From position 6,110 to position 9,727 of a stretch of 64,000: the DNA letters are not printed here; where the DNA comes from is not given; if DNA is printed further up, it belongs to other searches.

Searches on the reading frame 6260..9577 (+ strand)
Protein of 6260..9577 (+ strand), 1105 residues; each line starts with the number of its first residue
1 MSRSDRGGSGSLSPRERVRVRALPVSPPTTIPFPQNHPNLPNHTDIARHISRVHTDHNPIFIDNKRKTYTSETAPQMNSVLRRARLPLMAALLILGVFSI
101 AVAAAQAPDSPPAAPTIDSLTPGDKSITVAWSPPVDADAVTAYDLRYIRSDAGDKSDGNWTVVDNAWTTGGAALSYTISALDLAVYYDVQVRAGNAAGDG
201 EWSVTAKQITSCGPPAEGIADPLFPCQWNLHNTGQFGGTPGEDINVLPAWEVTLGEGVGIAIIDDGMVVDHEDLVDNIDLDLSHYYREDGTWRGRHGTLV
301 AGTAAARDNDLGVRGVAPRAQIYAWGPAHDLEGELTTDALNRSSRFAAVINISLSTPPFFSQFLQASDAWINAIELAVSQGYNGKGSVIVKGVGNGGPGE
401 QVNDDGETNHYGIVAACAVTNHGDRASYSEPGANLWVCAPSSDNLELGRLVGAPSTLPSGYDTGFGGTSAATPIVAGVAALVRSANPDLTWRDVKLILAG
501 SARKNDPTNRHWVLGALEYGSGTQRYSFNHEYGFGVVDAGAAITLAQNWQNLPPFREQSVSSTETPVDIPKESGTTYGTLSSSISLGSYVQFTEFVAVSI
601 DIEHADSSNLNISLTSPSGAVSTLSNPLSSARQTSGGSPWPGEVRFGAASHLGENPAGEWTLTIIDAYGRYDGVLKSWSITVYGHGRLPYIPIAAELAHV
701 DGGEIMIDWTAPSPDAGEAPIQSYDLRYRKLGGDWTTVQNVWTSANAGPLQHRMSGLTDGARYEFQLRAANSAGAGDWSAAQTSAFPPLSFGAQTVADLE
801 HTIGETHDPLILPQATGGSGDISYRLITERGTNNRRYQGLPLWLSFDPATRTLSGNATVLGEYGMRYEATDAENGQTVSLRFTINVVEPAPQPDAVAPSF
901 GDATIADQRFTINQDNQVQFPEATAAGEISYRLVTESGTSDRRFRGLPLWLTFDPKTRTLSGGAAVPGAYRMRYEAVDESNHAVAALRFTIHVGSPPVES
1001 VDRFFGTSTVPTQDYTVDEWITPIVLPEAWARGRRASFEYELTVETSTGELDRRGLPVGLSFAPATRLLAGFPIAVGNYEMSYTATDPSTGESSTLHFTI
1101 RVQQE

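Call 22: search_protein_families(library=pfam, proteins=[window:6260-9577:+], max_evalue=0.001)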
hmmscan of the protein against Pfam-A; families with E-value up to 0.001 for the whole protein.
window:6260-9577:+ (1105 aa): 7 families
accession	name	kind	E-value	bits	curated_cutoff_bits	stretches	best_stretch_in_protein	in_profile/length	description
PF00082.27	Peptidase_S8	-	4.4e-37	128.4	21.8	1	255-518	1-274/288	Subtilase family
PF05345.18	He_PIG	-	6.4e-23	81.4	24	3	839-886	47-95/96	Putative Ig domain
PF00041.27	fn3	-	4.8e-20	72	25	2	700-781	11-80/84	Fibronectin type III domain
PF01483.27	P_proprotein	-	5.4e-16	58.9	21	1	594-681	2-85/86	Proprotein convertase P-domain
PF25059.1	FN3_DSCAM-DSCAML_C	-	2.6e-09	37.7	39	1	717-776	16-71/89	DSCAM/DSCAML C-terminal Fn3-like domain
PF16656.11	Pur_ac_phosph_N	-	4.9e-08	33.9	30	0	697-780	8-87/93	Purple acid Phosphatase, N-terminal domain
PF16403.11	Bact_surface_Ig-like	-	0.00029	21.3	27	0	1076-1101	46-70/71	Bacterial surface protein, Ig-like domain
